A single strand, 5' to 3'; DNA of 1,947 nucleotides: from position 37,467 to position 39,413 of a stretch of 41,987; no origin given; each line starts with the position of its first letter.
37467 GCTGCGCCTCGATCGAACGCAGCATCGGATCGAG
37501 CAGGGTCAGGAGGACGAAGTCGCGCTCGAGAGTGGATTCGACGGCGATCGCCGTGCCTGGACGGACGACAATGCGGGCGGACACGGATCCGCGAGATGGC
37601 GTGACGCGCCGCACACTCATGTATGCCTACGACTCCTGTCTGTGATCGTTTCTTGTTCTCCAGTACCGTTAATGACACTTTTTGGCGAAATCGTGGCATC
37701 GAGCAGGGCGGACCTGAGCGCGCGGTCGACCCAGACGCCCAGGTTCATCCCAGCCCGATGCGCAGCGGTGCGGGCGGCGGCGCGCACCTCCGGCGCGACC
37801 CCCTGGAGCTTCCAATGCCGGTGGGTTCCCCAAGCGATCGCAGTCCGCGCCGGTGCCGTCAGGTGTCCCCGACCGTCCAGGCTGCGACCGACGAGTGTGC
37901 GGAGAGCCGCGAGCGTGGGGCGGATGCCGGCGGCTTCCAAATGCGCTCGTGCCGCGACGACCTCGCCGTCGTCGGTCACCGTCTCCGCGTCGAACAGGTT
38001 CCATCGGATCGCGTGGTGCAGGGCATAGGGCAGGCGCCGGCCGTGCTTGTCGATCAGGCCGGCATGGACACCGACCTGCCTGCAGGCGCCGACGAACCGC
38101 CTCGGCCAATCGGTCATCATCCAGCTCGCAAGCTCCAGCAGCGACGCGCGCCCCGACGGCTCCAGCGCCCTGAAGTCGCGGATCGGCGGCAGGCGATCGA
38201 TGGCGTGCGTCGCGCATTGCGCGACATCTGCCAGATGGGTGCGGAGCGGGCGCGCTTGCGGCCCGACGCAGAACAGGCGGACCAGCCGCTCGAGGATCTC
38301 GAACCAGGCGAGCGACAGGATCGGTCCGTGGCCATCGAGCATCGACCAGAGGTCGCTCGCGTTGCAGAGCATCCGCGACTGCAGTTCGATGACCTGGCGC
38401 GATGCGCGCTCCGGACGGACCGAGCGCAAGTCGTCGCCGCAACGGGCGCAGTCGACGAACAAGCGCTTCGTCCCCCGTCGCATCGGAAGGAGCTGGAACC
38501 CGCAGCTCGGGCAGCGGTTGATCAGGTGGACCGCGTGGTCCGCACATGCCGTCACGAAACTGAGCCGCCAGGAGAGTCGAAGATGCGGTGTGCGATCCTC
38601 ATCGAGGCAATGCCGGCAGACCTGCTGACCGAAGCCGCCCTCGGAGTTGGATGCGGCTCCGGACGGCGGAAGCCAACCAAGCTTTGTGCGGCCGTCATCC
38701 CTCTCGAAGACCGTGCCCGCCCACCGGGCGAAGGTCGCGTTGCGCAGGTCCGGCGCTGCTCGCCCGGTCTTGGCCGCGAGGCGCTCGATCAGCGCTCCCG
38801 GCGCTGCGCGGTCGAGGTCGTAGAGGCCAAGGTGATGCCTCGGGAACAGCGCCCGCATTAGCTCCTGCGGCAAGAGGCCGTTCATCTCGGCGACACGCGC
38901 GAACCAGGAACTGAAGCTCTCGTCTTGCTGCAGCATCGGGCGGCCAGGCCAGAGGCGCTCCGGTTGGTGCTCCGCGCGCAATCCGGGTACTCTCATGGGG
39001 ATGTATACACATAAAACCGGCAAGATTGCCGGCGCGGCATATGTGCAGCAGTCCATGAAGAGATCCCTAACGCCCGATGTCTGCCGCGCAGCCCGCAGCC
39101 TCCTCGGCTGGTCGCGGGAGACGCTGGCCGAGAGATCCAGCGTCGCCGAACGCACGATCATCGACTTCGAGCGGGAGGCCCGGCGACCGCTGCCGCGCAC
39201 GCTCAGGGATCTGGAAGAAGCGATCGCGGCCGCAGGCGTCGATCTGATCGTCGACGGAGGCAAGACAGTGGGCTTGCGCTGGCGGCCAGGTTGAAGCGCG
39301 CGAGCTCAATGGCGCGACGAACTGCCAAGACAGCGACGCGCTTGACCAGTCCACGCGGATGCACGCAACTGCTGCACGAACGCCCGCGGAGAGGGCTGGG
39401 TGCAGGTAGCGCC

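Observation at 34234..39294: Non-canonical core: tniQ leads a translationally coupled tniQ-tnsA-tnsB-tnsC operon, with one selector and no tnsE or CRISPR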

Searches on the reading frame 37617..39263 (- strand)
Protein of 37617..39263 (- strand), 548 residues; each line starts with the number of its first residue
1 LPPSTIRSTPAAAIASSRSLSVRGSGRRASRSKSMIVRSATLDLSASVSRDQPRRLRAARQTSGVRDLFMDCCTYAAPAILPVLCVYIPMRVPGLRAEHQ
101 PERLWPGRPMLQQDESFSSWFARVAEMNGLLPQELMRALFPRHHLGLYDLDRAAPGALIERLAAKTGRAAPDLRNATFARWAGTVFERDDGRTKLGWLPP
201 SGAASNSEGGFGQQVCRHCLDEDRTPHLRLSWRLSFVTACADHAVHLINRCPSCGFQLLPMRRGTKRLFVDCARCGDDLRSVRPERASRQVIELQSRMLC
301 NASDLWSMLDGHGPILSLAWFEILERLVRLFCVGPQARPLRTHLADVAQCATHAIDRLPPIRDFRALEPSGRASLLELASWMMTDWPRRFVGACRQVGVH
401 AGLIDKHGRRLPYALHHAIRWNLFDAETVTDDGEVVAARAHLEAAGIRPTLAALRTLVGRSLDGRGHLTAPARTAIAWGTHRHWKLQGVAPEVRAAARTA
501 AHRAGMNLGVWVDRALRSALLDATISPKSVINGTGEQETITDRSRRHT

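Call 3: search_protein_families(library=pfam, proteins=[window:37617-39263:-], max_evalue=0.01)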
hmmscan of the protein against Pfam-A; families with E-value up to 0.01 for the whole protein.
window:37617-39263:- (548 aa): 1 family
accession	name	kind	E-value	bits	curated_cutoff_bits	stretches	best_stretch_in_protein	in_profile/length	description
PF06527.16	TniQ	-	3.4e-25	89.8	27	1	107-247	2-142/142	TniQ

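Call 4: search_protein_families(library=ncbifam, proteins=[window:37617-39263:-], max_evalue=0.01)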
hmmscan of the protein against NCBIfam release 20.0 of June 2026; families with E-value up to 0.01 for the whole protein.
window:37617-39263:- (548 aa): 0 families

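Call 13: find_homologous_proteins(query=window:37617-38996:-)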
Query window:37617-38996:- (459 aa): 9 proteins with E <= 0.001 among 8000 candidates.
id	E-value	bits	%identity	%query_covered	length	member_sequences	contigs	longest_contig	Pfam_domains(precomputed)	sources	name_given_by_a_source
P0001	2.6e-298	1007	100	96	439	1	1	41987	PF06527.17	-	-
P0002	1.9e-89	319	40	91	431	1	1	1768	PF06527.17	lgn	-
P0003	3.0e-87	311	43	91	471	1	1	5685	PF06527.17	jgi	jgi:hypothetical protein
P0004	3.5e-87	311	41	95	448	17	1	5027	PF06527.17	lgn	-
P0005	2.3e-86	309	41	91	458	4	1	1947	PF06527.17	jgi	-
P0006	9.8e-79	283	35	93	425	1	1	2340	PF06527.17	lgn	-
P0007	8.3e-78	280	41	91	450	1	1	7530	PF06527.17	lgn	-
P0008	5.2e-76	274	40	91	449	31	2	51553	PF06527.17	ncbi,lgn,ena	-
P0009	1.0e-20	92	26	73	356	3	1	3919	PF06527.17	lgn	-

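Call 17: find_encoding_contigs(protein=P0008, flank=10000, max_places=4)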
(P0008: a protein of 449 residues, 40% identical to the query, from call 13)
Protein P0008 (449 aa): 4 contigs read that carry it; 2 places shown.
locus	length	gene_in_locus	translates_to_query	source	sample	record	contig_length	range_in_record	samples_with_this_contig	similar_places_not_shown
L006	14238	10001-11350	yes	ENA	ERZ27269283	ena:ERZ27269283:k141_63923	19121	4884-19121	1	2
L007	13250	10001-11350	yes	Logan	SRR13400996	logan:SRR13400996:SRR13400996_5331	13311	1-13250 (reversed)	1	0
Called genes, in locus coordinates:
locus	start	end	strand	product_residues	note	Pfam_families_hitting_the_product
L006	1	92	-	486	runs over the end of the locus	PF00478:IMPDH, PF00571:CBS, PF03060:NMO (weak)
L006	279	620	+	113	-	PF10116:Host_attach, PF18856:baeRF_family12, PF18854:baeRF_family10 (weak)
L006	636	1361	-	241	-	PF01728:FtsJ, PF13847:Methyltransf_31 (faint)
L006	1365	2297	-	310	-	PF02541:Ppx-GppA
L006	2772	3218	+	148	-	-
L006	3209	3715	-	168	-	-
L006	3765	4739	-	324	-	PF12760:Zn_ribbon_IS1595, PF12762:DDE_Tnp_IS1595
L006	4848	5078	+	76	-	PF20075:DUF6471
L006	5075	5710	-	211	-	-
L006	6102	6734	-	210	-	-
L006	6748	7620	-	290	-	-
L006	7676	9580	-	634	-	PF01471:PG_binding_1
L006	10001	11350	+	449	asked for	PF06527:TniQ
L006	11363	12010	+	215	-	PF08722:Tn7_TnsA-like_N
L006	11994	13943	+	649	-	PF13551:HTH_29 (weak), PF00665:rve (weak), PF09299:Mu-transpos_C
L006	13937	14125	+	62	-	-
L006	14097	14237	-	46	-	?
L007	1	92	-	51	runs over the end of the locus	?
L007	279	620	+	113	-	PF10116:Host_attach, PF18856:baeRF_family12, PF18854:baeRF_family10 (weak)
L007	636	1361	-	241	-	PF01728:FtsJ, PF13847:Methyltransf_31 (faint)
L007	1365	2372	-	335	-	PF02541:Ppx-GppA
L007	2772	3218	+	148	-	-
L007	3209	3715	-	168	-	-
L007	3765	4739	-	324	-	PF12760:Zn_ribbon_IS1595, PF12762:DDE_Tnp_IS1595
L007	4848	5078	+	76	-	PF20075:DUF6471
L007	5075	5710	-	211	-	-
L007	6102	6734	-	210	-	-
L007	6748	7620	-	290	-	-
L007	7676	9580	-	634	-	PF01471:PG_binding_1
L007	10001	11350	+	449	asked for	PF06527:TniQ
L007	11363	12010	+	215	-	PF08722:Tn7_TnsA-like_N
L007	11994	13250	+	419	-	?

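Call 21: search_dna_similar(query=window:37617-38996:-, collection=plasmids, mode=protein, max_rows=30)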
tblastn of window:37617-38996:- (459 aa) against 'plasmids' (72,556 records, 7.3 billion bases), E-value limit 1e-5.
Records with a match: 273; places in all: 292; records where one place covers at least 80% of the query: 2.
Best place of each record, by identity: <60% 273.
By first word of the organism name: Pseudosulfitobacter 63; Acinetobacter 50; Klebsiella 24; Rhizobium 22; Agrobacterium 16; Enterobacter 13; Azospirillum 6; Pseudomonas 6; Citrobacter 6; Sulfitobacter 6; and 33 more.
By predicted mobility (MOB-suite, as given by PLSDB): conjugative 191; non-mobilizable 63; mobilizable 19.
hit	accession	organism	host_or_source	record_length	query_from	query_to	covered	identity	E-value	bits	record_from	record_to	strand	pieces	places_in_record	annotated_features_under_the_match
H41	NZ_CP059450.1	Azospirillum brasilense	Prokaryotes,soil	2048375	15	431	91%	42.1%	1e-81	282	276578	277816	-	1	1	none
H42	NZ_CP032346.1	Azospirillum brasilense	soil sample,Agricultural field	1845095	15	431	91%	41.9%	2e-81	281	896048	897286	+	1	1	record has no annotation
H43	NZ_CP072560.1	Pseudomonas sp. BYT-1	activated sludge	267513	20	370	76%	30.6%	4e-23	110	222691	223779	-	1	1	hypothetical protein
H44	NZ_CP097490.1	Pseudomonas sp. BYT-5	wastewater treatment tank,soil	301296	20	370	76%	30.6%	4e-23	110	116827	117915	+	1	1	hypothetical protein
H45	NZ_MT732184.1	Pseudomonas aeruginosa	-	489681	24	370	76%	28.2%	7e-24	112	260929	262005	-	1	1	hypothetical protein (x2)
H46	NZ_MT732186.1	Pseudomonas aeruginosa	-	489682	24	370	76%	28.2%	7e-24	112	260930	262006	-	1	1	hypothetical protein (x2)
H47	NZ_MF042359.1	Serratia marcescens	Homo sapiens,urine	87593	7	326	70%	30.2%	3e-23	110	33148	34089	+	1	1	TniQ family protein | TniB family NTP-binding protein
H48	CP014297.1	Klebsiella pneumoniae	Homo sapiens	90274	7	326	70%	30.2%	3e-23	110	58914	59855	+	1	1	hypothetical protein | transposase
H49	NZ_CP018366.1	Klebsiella pneumoniae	Homo sapiens,urine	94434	7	326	70%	30.2%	3e-23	110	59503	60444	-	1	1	TniQ family protein | TniB family NTP-binding protein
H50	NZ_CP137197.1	Citrobacter freundii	Homo sapiens,urine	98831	7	326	70%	30.2%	3e-23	110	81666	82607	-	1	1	TniQ family protein | TniB family NTP-binding protein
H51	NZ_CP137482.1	Citrobacter portucalensis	Homo sapiens,urine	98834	7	326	70%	30.2%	3e-23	110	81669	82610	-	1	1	TniQ family protein | TniB family NTP-binding protein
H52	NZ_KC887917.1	Enterobacter cloacae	-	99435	7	326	70%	30.2%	3e-23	110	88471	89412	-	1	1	TniQ family protein | TniB family NTP-binding protein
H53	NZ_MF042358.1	Enterobacter cloacae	Homo sapiens,pus - surgical wound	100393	7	326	70%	30.2%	3e-23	110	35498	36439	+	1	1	TniQ family protein | TniB family NTP-binding protein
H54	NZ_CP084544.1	Klebsiella michiganensis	Homo sapiens,Single strain,sputum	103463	7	326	70%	30.2%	3e-23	110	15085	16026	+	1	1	TniQ family protein | TniB family NTP-binding protein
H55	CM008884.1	Serratia marcescens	Homo sapiens,urine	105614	7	326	70%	30.2%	3e-23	110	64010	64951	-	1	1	hypothetical protein | transposase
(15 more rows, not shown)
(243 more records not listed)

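Call 22: get_annotated_region(hit=H41, flank=8000)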
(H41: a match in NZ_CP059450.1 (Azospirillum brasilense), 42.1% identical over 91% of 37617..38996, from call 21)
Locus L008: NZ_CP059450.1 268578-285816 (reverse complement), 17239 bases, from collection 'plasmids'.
description: Azospirillum brasilense strain 2020WEIHUA_K plasmid unnamed1, complete sequence
organism: Azospirillum brasilense (NCBI taxid 192)
taxonomy: Bacteria; Pseudomonadota; Alphaproteobacteria; Rhodospirillales; Azospirillaceae; Azospirillum; Azospirillum brasilense
host: -; source: Prokaryotes,soil; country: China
typing (MOB-suite, as given by PLSDB): mobilizable; replicon rep_cluster_622; relaxase MOBP
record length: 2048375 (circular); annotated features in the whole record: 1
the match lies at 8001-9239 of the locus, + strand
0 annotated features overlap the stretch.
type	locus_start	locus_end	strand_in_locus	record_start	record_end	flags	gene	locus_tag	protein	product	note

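Call 34: find_related_loci(query=A2, collection=genome_contigs, flank=9000)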
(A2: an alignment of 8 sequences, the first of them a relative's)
Query A2 (439 aa) in genome_contigs; peptide patterns used: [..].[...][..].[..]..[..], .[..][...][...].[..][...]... (x = any residue, [..] = any of these).
77 stretches matched a pattern; 51 encode a relative of the query (tblastn E <= 1e-3); 50 distinct loci.
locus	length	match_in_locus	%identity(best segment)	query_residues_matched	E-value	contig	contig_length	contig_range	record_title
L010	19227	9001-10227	41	2-411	2e-88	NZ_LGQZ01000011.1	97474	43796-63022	Azospirillum sp. TSO22-1 Contig14, whole genome shotgun sequence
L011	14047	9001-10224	42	4-411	2e-87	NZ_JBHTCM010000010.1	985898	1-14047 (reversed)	Rhodocista pekingensis strain CGMCC 1.2194 platanus_K_17_124_10, whole genome shotgun sequence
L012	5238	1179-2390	41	5-411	8e-87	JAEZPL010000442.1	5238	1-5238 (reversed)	MAG: Proteobacteria bacterium isolate OH_CFB_47 k127_1396202, whole genome shotgun sequence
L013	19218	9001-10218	41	2-411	1e-85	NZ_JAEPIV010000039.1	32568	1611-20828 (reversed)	Azospirillum aestuarii strain YIM DDC1 Scaffold39, whole genome shotgun sequence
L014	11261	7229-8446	41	2-411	4e-85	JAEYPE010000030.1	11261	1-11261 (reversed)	MAG: Proteobacteria bacterium isolate OH_CBB_180 k127_3880, whole genome shotgun sequence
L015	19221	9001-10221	40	2-411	1e-84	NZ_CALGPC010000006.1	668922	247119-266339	MAG: uncultured Ferrovibrio sp. isolate SRR4028141_bin.89_CONCOCT_v1.1_MAG ERZ858510.4, whole genome shotgun sequence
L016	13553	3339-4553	39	5-411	2e-83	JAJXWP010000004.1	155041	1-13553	MAG: Proteobacteria bacterium isolate BP5.bin88 NODE_88_length_155041_cov_2.919717, whole genome shotgun sequence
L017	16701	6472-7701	40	1-411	1e-81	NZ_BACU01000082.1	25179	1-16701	Azospirillum sp. B4, whole genome shotgun sequence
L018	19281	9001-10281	41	2-432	4e-80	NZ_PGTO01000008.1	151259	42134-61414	Paramagnetospirillum kuznetsovii strain LBB-42 NODE_8_length_151259_cov_119.529, whole genome shotgun sequence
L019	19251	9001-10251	40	2-418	2e-79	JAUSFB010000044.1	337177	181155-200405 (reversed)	MAG: Phaeospirillum sp. isolate E14_maxbin.268 E14_k141_1244332, whole genome shotgun sequence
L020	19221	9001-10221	37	2-411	1e-78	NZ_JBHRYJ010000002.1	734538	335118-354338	Ferrovibrio xuzhouensis strain KCTC 42182 spades_K_25_97_2, whole genome shotgun sequence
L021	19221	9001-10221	40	5-411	4e-78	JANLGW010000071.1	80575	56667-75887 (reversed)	MAG: Rhodospirillales bacterium isolate P6-1 k99_261044, whole genome shotgun sequence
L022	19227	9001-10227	39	2-411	2e-77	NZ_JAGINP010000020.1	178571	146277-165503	Azospirillum rugosum strain IMMIB AFH-6 Ga0451090_20, whole genome shotgun sequence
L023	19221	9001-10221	39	2-411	2e-77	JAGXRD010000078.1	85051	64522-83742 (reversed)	MAG: Alphaproteobacteria bacterium isolate CROMO_A_67 c_000000564136, whole genome shotgun sequence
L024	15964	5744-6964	40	2-411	2e-77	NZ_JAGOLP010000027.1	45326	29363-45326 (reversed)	MAG: Ferrovibrio sp. isolate Gw_Bodden_bin_55 Gw_Bodden_903_length_45326_cov_6.834067, whole genome shotgun sequence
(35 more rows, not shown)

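Call 47: search_solved_structures(query=window:37617-38996:-, max_evalue=0.01, show_alignments=2)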
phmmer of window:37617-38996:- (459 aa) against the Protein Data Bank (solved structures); distinct sequences matched with E-value up to 0.01: 2.
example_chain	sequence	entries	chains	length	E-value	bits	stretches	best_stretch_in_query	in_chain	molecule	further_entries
8v32_J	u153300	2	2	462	0.0011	21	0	9-190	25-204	TnsD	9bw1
30ga_I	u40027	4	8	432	0.0018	20.3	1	125-191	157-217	TniQ.1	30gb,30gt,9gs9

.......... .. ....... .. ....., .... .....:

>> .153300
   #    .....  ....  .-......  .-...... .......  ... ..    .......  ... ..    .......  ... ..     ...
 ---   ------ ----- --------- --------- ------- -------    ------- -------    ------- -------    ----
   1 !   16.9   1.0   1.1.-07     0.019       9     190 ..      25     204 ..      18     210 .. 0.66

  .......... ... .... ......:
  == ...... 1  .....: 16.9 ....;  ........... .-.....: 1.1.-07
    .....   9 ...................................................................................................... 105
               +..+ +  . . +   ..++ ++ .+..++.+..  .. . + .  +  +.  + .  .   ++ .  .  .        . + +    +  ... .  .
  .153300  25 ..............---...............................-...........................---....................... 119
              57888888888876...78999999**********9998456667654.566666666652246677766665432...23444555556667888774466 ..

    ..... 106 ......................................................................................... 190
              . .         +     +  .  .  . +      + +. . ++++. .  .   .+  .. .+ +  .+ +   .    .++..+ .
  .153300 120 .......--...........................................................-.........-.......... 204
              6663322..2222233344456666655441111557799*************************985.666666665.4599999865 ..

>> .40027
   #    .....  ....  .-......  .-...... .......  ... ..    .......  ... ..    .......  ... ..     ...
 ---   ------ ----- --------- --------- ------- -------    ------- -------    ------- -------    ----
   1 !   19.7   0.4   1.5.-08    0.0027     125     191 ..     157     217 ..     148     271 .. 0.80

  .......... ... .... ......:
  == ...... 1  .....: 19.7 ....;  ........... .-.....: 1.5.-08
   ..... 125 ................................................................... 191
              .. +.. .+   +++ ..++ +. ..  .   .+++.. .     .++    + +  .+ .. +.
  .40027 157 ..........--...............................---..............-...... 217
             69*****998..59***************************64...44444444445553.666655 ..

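Call 64: predict_structure(alignment_id=A1)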
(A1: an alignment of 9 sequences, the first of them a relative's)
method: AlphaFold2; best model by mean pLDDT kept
length: 439 residues; sequences in the alignment: 9
mean_pLDDT: 59.7   pTM: 0.50
mean pLDDT of the five models: 59.7, 59.3, 58.4, 57.9, 50.6
residues with pLDDT >= 90: 1; 70-90: 166; 50-70: 111; < 50: 161
segments of 3 or more residues with pLDDT < 50: 1-10, 29-47, 67-103, 118-125, 152-159, 196-198, 316-320, 365-380, 391-424, 426-439
pLDDT, mean of each block of 10 residues (from residue 1): 43 58 52 37 43 58 52 32 30 33 67 62 54 81 75 44 78 85 79 56 52 77 85 84 69 73 83 82 85 65 60 55 77 86 74 63 46 36 53 42 40 37 47 33
secondary structure, 60 per line:
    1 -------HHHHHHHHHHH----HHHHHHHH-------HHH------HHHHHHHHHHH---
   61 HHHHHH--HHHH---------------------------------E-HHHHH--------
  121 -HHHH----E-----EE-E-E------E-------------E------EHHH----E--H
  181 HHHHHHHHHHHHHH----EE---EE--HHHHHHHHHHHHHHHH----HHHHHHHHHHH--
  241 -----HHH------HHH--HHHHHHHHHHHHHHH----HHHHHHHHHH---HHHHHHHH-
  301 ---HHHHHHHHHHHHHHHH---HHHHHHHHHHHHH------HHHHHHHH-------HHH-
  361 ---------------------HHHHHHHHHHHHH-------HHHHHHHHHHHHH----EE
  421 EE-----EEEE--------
elements in order: H8-18 H23-30 H47-57 H61-66 H69-72 H108-112 H122-125 H180-194 H208-223 H228-238 H260-274 H279-288 H292-299 H304-319 H323-335 H342-349 H382-394 H402-414 E419-422 E428-431

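Call 84: get_annotated_region(hit=H43, flank=7000)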
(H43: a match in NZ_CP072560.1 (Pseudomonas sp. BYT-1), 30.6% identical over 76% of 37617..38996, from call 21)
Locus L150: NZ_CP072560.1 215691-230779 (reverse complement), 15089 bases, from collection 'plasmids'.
description: Pseudomonas sp. BYT-1 plasmid pBYT1-1, complete sequence
organism: Pseudomonas sp. BYT-1 (NCBI taxid 2816906)
taxonomy: Bacteria; Pseudomonadota; Gammaproteobacteria; Pseudomonadales; Pseudomonadaceae; Pseudomonas; Pseudomonas sp. BYT-1
host: -; source: activated sludge; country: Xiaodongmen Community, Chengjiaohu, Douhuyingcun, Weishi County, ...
typing (MOB-suite, as given by PLSDB): conjugative; replicon rep_cluster_2238,rep_cluster_402; relaxase MOBP; mating-pair formation MPF_T
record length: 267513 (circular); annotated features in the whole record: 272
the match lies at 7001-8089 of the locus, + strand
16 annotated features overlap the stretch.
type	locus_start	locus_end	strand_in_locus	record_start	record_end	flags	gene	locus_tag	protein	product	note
CDS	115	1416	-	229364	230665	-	-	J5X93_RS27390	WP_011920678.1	ISL3-like element IS1411 family transposase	GO:0006313 - DNA transposition [Evidence IEA]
CDS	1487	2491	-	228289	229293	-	-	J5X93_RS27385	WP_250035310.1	IS30 family transposase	-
CDS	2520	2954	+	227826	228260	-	-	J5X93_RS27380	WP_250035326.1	Mu transposase C-terminal domain-containing protein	-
CDS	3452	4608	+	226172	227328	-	-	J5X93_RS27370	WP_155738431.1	IS3 family transposase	-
CDS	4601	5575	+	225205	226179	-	-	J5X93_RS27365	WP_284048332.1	ISL3 family transposase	-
CDS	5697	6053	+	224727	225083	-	-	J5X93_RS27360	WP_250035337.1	hypothetical protein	-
CDS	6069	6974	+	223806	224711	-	-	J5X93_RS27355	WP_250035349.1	TniB family NTP-binding protein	-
CDS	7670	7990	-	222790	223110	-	-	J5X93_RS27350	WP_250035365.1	hypothetical protein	-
CDS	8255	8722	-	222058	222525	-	-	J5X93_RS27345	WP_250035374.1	antitoxin Xre/MbcA/ParS toxin-binding domain-containing protein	-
CDS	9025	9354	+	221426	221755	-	-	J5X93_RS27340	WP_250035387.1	hypothetical protein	-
CDS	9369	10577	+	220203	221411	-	-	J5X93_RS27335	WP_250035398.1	PfkB family carbohydrate kinase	-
CDS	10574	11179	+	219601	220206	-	-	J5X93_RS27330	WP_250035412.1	7-cyano-7-deazaguanine synthase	-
CDS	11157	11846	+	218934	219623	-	-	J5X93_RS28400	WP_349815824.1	nitroreductase family protein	-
CDS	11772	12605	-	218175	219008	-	-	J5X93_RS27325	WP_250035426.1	8-oxoguanine DNA glycosylase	-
CDS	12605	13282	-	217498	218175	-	-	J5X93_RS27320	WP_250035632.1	DNA adenine methylase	-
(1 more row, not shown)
